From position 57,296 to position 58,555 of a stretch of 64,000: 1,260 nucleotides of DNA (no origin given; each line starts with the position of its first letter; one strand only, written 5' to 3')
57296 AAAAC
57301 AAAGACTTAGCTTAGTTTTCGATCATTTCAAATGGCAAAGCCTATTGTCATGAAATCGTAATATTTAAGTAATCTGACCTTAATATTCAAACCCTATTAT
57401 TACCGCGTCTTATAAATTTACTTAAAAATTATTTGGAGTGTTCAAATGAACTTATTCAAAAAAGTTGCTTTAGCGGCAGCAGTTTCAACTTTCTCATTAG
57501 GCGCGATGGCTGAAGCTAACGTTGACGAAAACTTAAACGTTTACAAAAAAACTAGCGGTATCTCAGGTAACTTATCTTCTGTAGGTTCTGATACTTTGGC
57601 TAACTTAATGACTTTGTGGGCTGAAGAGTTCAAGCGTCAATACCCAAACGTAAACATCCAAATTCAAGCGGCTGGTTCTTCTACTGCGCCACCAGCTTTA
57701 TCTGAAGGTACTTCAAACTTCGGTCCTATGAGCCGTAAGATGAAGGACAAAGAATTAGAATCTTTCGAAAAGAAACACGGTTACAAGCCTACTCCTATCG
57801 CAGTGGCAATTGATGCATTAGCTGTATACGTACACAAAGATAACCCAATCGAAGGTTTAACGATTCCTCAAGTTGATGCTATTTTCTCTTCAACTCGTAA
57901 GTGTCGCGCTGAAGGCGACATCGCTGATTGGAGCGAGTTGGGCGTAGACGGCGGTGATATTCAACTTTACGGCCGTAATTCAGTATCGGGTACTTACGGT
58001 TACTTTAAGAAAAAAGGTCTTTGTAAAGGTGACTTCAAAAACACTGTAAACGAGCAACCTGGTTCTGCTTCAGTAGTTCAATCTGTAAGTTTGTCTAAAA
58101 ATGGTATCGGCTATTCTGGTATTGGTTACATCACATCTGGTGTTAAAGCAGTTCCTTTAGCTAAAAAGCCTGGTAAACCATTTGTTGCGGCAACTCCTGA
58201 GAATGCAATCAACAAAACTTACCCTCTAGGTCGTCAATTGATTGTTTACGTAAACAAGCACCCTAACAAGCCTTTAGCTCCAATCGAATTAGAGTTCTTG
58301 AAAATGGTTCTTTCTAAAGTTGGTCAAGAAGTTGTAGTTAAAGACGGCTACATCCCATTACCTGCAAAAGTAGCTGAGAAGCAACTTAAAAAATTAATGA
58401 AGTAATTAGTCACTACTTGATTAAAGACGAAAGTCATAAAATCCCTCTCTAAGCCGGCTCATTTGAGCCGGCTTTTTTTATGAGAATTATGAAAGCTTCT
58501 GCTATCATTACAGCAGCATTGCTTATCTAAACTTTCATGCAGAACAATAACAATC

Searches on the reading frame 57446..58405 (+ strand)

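Call 9: search_protein_families(library=pfam, proteins=[window:57446-58405:+])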
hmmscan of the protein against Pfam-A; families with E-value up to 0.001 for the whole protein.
window:57446-58405:+ (319 aa): 3 families
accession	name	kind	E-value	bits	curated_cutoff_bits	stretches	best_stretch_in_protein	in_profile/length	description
PF12849.12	PBP_like_2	-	8.1e-31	108.2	27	1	39-290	8-265/267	PBP superfamily domain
PF13531.11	SBP_bac_11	-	7.2e-07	29.6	25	1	47-302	5-226/227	Bacterial extracellular solute-binding protein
PF12727.12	PBP_like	-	4.2e-05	23.2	27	1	59-240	1-168/193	PBP superfamily domain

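Call 57: search_protein_families(library=ncbifam, proteins=[window:57446-58405:+], max_evalue=1e-10)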
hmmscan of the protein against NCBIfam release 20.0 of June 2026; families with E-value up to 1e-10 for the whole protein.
window:57446-58405:+ (319 aa): 2 families
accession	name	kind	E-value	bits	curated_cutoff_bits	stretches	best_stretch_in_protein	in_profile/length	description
TIGR02136.1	ptsS_2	subfamily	7.4e-80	268.3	206.6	1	5-305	2-295/295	phosphate ABC transporter substrate-binding protein PstS family protein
TIGR00975.1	3a0107s03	equivalog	1.9e-11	43.6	205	0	45-129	3-84/315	phosphate ABC transporter substrate-binding protein PstS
